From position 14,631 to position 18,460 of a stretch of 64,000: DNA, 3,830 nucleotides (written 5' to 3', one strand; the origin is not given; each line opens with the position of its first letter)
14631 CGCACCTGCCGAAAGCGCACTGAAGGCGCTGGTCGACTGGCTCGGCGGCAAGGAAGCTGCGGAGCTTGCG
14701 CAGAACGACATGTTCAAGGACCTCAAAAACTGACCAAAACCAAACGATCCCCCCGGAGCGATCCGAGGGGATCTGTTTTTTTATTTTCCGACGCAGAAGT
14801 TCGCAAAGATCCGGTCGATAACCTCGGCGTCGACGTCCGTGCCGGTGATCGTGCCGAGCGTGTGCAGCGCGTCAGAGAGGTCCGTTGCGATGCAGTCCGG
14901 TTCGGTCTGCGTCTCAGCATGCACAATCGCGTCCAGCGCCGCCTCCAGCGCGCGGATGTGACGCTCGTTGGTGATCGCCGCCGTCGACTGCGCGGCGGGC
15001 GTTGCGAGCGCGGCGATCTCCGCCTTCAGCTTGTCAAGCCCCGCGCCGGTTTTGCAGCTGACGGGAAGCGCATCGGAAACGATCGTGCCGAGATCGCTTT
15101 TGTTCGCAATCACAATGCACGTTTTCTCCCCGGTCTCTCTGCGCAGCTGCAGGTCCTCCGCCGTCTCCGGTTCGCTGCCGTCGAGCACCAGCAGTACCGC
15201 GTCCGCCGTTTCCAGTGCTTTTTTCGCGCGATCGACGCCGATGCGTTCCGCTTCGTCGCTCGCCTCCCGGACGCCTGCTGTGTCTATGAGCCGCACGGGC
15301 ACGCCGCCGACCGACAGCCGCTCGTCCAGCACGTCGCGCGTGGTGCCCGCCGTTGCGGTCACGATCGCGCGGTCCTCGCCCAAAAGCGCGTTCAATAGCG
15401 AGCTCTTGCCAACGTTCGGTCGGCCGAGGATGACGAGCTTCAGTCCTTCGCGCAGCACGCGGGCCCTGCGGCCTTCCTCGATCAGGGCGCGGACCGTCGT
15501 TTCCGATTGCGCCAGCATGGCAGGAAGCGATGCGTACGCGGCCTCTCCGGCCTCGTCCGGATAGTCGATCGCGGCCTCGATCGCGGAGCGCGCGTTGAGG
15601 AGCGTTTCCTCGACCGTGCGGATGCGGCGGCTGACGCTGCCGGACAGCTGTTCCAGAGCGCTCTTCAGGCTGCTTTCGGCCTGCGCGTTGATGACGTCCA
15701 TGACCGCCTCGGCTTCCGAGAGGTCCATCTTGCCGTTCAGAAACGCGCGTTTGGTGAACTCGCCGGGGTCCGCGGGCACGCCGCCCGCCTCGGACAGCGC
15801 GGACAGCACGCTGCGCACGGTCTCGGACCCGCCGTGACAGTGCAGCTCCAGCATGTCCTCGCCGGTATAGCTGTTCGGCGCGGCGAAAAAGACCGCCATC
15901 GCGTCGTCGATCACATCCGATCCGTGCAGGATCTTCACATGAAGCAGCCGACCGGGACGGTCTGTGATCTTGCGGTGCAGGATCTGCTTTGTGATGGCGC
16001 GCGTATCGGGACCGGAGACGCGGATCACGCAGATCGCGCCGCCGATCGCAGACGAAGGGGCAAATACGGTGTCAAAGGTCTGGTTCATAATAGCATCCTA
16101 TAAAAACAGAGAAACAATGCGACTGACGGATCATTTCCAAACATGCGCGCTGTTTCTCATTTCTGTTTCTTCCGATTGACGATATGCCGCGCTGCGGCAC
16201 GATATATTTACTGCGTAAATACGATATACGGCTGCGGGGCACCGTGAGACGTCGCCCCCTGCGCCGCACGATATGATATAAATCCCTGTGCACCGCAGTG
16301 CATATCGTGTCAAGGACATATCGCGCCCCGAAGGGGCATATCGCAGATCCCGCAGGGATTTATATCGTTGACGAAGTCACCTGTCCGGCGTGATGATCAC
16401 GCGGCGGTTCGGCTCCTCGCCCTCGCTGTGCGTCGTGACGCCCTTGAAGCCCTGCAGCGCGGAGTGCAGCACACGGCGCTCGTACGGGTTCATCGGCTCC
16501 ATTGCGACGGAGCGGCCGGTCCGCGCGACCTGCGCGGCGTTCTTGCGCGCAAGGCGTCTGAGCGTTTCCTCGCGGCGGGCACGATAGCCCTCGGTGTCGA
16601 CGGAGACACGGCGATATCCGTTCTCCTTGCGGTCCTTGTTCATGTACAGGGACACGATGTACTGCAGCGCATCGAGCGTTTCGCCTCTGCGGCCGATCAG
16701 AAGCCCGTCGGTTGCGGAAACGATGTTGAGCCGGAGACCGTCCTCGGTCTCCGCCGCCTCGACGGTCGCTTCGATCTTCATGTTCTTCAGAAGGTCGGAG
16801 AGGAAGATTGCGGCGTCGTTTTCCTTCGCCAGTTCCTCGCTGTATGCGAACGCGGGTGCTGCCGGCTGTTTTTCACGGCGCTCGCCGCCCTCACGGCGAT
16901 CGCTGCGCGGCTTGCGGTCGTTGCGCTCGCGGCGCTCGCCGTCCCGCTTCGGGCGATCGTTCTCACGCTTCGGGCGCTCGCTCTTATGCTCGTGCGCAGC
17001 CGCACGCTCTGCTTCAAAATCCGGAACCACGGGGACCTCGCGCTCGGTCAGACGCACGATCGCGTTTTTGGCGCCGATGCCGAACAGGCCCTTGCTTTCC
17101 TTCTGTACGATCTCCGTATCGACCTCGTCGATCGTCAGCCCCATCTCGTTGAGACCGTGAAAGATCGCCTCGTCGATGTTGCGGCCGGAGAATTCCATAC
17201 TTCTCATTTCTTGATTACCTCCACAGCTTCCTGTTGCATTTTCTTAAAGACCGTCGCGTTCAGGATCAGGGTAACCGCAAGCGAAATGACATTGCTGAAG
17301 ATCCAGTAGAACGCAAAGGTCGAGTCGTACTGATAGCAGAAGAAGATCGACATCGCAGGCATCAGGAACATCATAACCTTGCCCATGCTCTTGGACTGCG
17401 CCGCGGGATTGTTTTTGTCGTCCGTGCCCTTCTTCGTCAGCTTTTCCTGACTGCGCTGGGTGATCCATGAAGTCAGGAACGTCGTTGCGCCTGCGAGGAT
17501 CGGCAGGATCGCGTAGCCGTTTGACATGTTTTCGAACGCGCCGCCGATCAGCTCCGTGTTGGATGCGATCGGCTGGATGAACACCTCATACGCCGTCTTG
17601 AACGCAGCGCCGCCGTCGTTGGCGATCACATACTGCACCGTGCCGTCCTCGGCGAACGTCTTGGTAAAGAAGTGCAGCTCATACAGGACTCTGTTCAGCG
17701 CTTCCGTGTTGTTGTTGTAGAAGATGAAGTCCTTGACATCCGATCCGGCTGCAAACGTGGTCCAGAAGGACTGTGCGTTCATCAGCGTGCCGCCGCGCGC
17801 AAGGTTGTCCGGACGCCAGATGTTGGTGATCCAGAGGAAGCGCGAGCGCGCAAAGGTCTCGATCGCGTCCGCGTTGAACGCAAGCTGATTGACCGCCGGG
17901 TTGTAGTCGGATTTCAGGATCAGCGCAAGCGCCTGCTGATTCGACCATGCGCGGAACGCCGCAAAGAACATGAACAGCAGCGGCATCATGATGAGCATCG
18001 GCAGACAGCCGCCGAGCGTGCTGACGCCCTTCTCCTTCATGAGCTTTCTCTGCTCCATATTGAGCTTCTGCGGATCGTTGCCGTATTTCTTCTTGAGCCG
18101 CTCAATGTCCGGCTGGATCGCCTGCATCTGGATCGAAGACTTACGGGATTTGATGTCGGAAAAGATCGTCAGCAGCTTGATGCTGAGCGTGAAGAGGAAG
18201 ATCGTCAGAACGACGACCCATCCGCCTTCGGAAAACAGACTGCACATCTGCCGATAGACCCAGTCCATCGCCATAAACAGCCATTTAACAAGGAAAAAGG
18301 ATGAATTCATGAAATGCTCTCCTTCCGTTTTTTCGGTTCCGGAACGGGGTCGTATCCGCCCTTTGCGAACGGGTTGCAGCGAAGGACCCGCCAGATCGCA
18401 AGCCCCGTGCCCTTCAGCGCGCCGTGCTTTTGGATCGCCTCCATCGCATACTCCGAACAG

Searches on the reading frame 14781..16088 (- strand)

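Call 31: search_protein_families(library=pfam, proteins=[window:14781-16088:-], max_evalue=0.000001)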
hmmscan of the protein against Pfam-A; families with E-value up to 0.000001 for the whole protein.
window:14781-16088:- (435 aa): 6 families
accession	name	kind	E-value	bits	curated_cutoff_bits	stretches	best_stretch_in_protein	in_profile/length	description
PF12631.12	MnmE_helical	-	6e-50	170.7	40.1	1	123-432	1-211/211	MnmE helical domain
PF10396.14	TrmE_N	-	1.8e-35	122.1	29.8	1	7-120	1-117/117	GTP-binding protein TrmE N-terminus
PF01926.29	MMR_HSR1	-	1.5e-26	93.2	21.9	1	218-330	2-113/113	50S ribosome-binding GTPase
PF02421.24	FeoB_N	-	2.4e-08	34.1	27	1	217-332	2-116/156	Ferrous iron transport protein B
PF00350.29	Dynamin_N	-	3.4e-07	30.9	27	0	219-251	2-33/168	Dynamin family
PF04548.22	AIG1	-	8.6e-07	28.9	27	0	217-305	2-94/212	AIG1 family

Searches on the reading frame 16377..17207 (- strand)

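Call 31: search_protein_families(library=pfam, proteins=[window:16377-17207:-], max_evalue=0.000001)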
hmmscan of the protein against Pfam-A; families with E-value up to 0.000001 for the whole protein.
window:16377-17207:- (276 aa): 3 families
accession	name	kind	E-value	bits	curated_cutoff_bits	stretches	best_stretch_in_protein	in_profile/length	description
PF01424.28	R3H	-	3.6e-22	78.6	26.8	1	214-274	1-60/60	R3H domain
PF14804.11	Jag_N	-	8.1e-17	61.8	25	1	6-54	1-49/50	Jag N-terminus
PF13083.13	KH_KhpA-B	-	1.5e-13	50.9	32.1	1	135-195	7-68/73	KhpA/KhpB, KH domain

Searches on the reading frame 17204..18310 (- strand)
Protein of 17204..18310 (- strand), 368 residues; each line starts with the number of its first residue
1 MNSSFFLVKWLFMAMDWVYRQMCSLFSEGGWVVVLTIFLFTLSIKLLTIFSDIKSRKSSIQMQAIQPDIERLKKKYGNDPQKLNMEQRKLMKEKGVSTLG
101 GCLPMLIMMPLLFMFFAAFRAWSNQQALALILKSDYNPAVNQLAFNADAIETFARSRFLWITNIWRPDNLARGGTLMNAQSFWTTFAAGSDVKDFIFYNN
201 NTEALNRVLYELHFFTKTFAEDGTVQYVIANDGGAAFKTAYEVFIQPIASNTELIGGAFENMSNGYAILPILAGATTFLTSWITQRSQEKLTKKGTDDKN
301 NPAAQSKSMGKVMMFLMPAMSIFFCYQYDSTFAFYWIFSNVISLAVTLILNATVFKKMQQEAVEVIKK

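Call 31: search_protein_families(library=pfam, proteins=[window:17204-18310:-], max_evalue=0.000001)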
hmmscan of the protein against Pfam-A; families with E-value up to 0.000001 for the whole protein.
window:17204-18310:- (368 aa): 1 family
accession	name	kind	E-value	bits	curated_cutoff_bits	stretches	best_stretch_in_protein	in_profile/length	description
PF02096.25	60KD_IMP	-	1.1e-39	136.4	35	1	34-351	2-162/163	60Kd inner membrane protein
